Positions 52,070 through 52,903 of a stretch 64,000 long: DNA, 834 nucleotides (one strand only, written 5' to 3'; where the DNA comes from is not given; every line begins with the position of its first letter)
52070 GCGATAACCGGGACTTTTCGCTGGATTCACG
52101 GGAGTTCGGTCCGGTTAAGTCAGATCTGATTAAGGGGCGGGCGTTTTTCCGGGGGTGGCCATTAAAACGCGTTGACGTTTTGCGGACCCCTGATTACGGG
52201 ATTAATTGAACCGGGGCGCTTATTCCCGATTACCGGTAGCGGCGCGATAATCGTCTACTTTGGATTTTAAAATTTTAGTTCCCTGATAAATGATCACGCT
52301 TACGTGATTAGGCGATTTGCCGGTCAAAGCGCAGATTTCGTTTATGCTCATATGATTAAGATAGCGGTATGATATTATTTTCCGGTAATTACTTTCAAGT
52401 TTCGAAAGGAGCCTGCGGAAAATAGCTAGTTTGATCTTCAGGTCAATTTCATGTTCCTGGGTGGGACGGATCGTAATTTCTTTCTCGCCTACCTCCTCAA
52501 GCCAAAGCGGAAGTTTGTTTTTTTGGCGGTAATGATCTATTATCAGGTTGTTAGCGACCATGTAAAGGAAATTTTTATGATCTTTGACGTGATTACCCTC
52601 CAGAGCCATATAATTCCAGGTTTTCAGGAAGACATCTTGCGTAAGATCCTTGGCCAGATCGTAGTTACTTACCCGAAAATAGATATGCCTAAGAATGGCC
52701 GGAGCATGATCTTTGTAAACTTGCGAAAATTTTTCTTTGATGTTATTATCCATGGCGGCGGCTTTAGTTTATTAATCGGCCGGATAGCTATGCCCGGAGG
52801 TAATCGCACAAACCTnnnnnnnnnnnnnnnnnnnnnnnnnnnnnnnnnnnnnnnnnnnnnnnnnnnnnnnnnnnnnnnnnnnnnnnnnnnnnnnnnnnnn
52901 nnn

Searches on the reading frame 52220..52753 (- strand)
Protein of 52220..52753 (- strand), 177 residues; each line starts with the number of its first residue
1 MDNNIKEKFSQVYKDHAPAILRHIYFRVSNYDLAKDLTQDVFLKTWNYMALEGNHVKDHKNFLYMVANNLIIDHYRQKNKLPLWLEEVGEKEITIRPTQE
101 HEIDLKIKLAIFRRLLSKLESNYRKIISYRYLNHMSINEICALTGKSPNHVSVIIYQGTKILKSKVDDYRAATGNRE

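Call 11: search_protein_families(library=pfam, proteins=[window:52220-52753:-], max_evalue=0.01)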
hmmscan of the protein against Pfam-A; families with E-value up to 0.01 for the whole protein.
window:52220-52753:- (177 aa): 3 families
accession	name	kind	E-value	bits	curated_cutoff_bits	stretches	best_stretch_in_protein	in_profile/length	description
PF04542.20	Sigma70_r2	-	7.2e-10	39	24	1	13-79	2-69/71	Sigma-70 region 2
PF08281.18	Sigma70_r4_2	-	5e-08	32.9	25.7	1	111-158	3-50/54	Sigma-70, region 4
PF04545.22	Sigma70_r4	-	0.0017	18.2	24.1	1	115-158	1-44/50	Sigma-70, region 4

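Call 56: search_protein_families(library=ncbifam, proteins=[window:52220-52753:-], max_evalue=0.01)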
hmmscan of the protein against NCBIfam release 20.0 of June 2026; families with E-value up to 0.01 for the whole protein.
window:52220-52753:- (177 aa): 72 families (the best 25 are shown)
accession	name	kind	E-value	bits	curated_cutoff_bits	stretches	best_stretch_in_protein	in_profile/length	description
TIGR02950.1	SigM_subfam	subfamily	1.5e-22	80.2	147.95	1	11-166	4-158/159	RNA polymerase sigma factor, SigM family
TIGR02937.1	sigma70-ECF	superfamily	3.7e-21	75.4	42.9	1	8-165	2-164/165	sigma-70 family RNA polymerase sigma factor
TIGR02952.1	Sig70_famx2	equivalog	4.7e-21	75.4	206.45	1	7-165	11-169/170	ECF subfamily RNA polymerase sigma factor, BldN family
TIGR02985.1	Sig70_bacteroi1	subfamily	2.1e-19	70.3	126.4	1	7-165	1-161/162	RNA polymerase sigma-70 factor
NF058625.1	sigma_PG0214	equivalog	1.7e-18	66.9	130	1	7-167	4-162/170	GFO_1088 family ECF-type sigma factor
NF007215.0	PRK09637.1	equivalog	2.2e-15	57.1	212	1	9-164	3-152/181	RNA polymerase sigma factor SigZ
NF009193.0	PRK12541.1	equivalog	1.6e-14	54.4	171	1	6-165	4-159/161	RNA polymerase sigma factor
NF007227.0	PRK09645.1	subfamily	4.4e-14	52.7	202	1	6-169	12-173/177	sigma-70 family RNA polymerase sigma factor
NF007220.0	PRK09639.1-5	equivalog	3.1e-13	49.9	260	1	6-175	2-173/181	RNA polymerase sigma factor SigX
TIGR02959.1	SigZ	equivalog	4.1e-13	49.5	168.65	1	15-165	3-147/170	RNA polymerase sigma factor SigZ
NF009175.0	PRK12523.1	equivalog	5.1e-13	49.4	271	1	7-159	10-160/172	RNA polymerase sigma factor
TIGR02989.1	Sig-70_gvs1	subfamily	6e-13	49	124.55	1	8-155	2-147/158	RNA polymerase sigma-70 factor, Rhodopirellula/Verrucomicrobium family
NF006930.0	PRK09415.1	subfamily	9.2e-13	48.4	198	1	7-167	16-176/179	RNA polymerase factor sigma C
NF009166.1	PRK12513.1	equivalog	2.2e-12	47.1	206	1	8-151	23-171/193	RNA polymerase sigma factor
TIGR02983.1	SigE-fam_strep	subfamily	1e-11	45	141.55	1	6-165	5-157/162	SigE family RNA polymerase sigma factor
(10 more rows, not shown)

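Call 57: search_solved_structures(query=window:52220-52753:-, max_evalue=0.001)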
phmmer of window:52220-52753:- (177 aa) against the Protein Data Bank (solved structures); distinct sequences matched with E-value up to 0.001: 3.
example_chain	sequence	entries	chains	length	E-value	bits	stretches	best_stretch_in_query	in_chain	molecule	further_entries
6dxo_A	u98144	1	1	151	1.1e-09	41.7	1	7-81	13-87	RNA polymerase ECF-subfamily sigma factor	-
6dv9_F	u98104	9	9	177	7.4e-07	32.5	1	11-157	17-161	ECF RNA polymerase sigma factor SigL | RNA polymerase sigma factor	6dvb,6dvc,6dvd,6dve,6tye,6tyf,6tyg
5wuq_A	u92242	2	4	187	7.7e-07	32.4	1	12-168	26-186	ECF RNA polymerase sigma factor SigW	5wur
